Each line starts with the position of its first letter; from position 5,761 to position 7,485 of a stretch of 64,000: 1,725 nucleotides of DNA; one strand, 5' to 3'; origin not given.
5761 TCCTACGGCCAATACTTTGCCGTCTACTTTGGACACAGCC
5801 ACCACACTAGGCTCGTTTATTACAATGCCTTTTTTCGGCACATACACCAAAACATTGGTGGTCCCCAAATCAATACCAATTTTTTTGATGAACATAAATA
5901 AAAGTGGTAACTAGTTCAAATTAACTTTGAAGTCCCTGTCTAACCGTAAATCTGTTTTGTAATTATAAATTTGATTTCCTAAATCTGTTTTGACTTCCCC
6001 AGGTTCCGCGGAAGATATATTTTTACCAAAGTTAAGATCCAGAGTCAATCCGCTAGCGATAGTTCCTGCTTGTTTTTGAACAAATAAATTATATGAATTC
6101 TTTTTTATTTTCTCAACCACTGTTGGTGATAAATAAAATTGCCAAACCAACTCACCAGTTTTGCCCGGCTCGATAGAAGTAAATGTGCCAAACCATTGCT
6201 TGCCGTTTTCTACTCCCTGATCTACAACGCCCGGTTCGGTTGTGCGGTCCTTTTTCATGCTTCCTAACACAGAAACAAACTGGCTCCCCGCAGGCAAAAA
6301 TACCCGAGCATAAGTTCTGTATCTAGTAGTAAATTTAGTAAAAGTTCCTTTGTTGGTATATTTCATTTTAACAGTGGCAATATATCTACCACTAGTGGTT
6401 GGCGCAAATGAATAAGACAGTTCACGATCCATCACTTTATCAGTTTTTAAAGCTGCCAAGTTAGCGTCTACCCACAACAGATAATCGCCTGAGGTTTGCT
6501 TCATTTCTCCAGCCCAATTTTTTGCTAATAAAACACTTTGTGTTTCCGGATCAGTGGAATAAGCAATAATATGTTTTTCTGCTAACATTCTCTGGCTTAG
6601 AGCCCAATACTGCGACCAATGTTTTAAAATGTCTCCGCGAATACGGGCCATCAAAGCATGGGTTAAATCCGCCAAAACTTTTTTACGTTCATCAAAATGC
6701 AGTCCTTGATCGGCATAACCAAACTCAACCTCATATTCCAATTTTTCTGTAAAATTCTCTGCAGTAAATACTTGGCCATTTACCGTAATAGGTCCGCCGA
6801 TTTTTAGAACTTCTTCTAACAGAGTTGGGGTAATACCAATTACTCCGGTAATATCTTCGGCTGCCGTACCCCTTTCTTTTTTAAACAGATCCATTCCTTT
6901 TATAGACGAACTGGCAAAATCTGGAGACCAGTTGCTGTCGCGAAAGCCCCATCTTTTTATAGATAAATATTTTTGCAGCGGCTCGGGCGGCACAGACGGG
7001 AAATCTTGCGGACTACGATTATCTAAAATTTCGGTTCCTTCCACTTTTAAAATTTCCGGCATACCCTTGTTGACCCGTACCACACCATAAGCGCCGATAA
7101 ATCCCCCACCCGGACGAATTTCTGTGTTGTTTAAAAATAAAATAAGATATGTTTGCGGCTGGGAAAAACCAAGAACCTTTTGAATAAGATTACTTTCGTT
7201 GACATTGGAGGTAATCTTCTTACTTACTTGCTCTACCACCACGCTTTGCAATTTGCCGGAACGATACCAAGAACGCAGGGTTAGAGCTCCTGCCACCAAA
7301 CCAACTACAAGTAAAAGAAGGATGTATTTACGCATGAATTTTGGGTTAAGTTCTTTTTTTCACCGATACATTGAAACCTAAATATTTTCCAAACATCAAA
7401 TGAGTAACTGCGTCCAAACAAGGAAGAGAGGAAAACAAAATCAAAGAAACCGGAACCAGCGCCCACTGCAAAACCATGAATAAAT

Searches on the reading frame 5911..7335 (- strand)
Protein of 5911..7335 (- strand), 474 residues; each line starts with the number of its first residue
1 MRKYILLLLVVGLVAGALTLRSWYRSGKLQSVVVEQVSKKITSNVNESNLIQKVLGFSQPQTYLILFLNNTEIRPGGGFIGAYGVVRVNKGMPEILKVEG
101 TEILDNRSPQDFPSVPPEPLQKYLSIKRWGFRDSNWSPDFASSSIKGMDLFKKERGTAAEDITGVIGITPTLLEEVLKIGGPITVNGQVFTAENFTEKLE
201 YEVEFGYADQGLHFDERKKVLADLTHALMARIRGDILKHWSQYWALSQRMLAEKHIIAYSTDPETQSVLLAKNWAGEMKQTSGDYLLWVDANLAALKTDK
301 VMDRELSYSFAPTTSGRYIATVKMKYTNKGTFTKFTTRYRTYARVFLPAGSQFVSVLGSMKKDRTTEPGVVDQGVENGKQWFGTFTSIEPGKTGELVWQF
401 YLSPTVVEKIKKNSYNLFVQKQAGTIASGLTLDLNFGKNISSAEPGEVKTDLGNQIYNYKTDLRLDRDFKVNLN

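Call 51: search_protein_families(library=pfam, proteins=[window:5911-7335:-], max_evalue=0.001)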
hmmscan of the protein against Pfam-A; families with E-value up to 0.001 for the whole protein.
window:5911-7335:- (474 aa): 1 family
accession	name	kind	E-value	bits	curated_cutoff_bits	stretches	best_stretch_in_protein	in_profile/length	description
PF13196.11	DUF4012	-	5.4e-26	92.3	28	1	59-202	2-142/144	Protein of unknown function (DUF4012)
